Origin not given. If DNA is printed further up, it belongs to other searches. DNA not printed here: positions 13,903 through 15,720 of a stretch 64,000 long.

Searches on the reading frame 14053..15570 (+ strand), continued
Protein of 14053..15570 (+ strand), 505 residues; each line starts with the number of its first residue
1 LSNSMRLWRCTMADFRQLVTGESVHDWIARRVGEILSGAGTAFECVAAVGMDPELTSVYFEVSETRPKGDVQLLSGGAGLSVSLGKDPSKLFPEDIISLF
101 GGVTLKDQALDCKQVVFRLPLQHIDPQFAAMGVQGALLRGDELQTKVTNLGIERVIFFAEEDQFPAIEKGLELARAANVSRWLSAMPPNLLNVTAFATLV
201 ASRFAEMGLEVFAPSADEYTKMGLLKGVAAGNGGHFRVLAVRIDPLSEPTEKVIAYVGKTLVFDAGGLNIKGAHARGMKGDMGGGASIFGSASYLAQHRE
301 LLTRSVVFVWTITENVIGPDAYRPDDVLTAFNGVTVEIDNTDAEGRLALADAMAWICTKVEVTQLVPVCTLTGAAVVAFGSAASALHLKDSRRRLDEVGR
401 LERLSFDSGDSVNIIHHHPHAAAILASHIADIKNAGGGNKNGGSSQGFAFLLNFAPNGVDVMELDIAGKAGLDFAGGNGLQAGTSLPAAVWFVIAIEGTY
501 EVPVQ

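Call 65: find_encoding_contigs(protein=P0005, flank=6000, max_places=2)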
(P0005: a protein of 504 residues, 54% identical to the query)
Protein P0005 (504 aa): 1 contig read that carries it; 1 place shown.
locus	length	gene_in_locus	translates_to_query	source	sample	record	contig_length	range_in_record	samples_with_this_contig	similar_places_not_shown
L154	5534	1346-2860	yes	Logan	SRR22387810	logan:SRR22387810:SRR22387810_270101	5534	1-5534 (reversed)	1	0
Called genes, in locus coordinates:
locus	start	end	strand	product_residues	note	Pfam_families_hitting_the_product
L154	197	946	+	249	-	-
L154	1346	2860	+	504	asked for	PF00883:Peptidase_M17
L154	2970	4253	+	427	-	PF00587:tRNA-synt_2b, PF03129:HGTP_anticodon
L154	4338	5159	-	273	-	-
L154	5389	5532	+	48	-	?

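Call 95: search_dna_similar(query=window:14086-15570:+, collection=plasmids, mode=protein, max_rows=8)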
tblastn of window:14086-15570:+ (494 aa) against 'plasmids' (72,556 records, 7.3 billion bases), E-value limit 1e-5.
Records with a match: 101; places in all: 119; records where one place covers at least 80% of the query: 0.
Best place of each record, by identity: <60% 101.
By first word of the organism name: Pseudoalteromonas 14; Escherichia 10; Azospirillum 8; Paracoccus 5; Klebsiella 5; Sinorhizobium 5; Acinetobacter 4; Shinella 3; Agrobacterium 3; Aminobacter 3; and 31 more.
By predicted mobility (MOB-suite, as given by PLSDB): non-mobilizable 89; mobilizable 9; conjugative 3.
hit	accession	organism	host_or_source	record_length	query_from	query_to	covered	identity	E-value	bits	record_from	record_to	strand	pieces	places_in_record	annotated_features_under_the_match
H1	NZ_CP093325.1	Bacillus sp. N5-665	whole organism,peat soil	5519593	110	361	51%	36.1%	1e-26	121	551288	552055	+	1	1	none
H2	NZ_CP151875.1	Bacillus thuringiensis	tobacco,mixed culture,leaves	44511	110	361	51%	35.7%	8e-26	119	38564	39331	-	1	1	pepA: cytosol aminopeptidase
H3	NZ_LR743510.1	Methylobacterium bullatum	-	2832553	103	361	52%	34.3%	3e-22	108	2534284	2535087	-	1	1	none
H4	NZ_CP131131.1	Shinella zoogloeoides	isolate,Activated charcoal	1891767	86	361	56%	31.0%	2e-17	93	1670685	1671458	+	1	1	none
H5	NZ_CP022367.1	Azospirillum sp. TSH58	single cell,paddy soils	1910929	119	361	49%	34.4%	2e-19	100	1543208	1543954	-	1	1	record has no annotation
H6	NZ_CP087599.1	Paracoccus sp. MA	cell culture,soil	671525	155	389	48%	35.0%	3e-18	96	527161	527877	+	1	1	leucyl aminopeptidase family protein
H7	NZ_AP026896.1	Aeromonas caviae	Microbe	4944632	132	361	47%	35.2%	8e-24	113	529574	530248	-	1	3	none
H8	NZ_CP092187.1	Deinococcus sp. KNUC1210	Setaria viridis,cell ...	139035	113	361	50%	32.2%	3e-19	99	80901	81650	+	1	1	leucyl aminopeptidase family protein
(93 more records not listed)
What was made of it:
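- No match above 36% identity was found on plasmids (call 95).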
